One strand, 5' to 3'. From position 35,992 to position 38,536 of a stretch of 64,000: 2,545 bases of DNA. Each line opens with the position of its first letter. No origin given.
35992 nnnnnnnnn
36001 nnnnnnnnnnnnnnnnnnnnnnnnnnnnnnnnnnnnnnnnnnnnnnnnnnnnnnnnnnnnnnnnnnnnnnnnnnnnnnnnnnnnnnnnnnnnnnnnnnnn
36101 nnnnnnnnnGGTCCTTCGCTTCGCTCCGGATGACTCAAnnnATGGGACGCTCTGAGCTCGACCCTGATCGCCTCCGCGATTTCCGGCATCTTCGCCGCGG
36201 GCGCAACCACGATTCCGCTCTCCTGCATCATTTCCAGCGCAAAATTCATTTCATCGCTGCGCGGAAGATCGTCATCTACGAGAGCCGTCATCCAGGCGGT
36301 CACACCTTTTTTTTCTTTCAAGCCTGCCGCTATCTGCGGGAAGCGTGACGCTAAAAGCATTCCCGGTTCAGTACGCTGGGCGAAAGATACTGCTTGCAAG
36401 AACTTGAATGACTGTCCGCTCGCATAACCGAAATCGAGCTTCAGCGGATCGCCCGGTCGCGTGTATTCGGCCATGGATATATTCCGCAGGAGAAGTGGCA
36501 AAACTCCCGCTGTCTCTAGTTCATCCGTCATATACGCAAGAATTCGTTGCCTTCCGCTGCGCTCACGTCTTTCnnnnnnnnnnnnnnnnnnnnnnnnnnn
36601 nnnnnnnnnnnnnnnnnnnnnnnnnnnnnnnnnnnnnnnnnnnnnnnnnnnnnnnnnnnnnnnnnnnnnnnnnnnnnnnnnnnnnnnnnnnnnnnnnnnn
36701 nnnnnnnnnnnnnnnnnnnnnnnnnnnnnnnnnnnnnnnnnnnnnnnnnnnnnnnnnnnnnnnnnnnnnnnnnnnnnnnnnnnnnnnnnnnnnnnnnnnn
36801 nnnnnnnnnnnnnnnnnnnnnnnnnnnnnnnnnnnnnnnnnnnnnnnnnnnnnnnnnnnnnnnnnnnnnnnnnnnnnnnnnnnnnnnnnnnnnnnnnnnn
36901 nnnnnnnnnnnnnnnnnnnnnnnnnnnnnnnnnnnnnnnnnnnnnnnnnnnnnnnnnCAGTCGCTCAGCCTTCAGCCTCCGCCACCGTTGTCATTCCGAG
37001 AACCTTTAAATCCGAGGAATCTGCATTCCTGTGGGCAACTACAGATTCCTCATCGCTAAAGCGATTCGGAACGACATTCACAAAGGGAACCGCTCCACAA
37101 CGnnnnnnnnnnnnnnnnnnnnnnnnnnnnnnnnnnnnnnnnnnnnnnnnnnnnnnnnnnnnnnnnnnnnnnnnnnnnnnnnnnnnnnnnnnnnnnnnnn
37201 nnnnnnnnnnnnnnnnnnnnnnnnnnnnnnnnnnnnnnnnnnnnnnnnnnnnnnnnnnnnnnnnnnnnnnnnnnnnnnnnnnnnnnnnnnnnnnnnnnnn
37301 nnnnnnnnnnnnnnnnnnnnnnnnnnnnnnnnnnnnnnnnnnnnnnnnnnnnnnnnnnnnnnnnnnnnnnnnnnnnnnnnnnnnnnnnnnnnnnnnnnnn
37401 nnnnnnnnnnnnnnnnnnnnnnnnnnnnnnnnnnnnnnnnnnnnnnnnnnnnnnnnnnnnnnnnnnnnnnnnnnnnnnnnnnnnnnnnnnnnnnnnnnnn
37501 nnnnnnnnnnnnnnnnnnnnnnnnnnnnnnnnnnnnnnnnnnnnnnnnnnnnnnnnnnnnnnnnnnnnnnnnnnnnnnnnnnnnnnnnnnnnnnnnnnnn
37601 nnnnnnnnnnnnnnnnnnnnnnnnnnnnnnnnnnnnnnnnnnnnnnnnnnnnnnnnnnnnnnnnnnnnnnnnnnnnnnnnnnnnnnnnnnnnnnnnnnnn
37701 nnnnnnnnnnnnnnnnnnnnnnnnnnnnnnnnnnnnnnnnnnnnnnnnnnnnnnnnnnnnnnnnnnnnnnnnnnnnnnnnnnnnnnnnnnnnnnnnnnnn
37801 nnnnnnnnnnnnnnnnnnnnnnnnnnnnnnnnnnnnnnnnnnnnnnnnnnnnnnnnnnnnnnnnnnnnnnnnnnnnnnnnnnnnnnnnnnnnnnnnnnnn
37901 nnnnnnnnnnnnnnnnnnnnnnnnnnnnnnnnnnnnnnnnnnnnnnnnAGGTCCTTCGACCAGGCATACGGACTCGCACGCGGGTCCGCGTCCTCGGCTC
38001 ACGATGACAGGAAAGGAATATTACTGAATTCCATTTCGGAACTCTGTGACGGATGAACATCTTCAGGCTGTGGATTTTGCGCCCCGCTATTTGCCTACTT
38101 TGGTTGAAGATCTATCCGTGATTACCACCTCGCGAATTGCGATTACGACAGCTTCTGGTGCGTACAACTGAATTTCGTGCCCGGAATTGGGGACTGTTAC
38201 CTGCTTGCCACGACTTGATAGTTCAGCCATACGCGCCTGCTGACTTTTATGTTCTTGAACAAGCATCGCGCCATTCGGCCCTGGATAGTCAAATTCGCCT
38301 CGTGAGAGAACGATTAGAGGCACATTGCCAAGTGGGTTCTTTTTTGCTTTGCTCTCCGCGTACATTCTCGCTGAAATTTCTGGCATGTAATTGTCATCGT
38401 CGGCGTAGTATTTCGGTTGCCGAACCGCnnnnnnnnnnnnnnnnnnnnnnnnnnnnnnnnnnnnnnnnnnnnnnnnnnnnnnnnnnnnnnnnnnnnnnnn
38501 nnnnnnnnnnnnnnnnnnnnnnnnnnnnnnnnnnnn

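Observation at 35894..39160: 3.3-kb accessory island inserted between the terminase and portal genes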

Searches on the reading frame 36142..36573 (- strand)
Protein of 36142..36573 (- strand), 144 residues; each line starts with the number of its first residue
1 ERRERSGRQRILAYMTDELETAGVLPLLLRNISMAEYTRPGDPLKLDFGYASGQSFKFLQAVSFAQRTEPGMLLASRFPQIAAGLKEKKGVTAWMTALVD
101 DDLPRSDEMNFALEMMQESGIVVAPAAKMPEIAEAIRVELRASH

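Call 75: search_protein_families(library=pfam, proteins=[window:36142-36573:-], max_evalue=1)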
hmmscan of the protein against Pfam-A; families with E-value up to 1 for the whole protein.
seq(144 aa): 2 families
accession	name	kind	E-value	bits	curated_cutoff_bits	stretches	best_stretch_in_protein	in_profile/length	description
PF22583.2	UPF0425_C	-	4.2e-05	23.7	27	1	99-142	20-63/70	UPF0425 C-terminal domain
PF02432.21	Fimbrial_K88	-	0.059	13.2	26.2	1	18-101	134-216/270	Fimbrial, major and minor subunit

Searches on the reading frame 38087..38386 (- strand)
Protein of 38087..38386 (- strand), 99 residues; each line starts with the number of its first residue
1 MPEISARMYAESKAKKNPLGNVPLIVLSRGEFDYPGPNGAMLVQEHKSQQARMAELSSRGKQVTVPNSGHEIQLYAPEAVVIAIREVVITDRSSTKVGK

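Call 3: search_protein_families(library=pfam, proteins=[window:38087-38386:-], max_evalue=0.01)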
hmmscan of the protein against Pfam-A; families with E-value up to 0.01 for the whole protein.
window:38087-38386:- (99 aa): 0 families

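Call 5: search_protein_families(library=padloc, proteins=[window:38087-38386:-], max_evalue=0.1)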
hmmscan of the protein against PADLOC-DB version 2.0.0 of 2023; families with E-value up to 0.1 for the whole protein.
window:38087-38386:- (99 aa): 1 family
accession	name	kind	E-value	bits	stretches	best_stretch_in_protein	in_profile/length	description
PDLC02262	AbiEi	-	0.0038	14.8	1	45-84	119-158/206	AbiEi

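Call 6: search_protein_families(library=ncbifam, proteins=[window:38087-38386:-], max_evalue=0.01)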
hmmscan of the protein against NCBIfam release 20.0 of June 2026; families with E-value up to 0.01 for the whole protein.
window:38087-38386:- (99 aa): 0 families

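Call 7: search_protein_families(library=phrogs, proteins=[window:38087-38386:-], max_evalue=0.01)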
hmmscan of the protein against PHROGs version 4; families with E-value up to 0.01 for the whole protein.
window:38087-38386:- (99 aa): 0 families
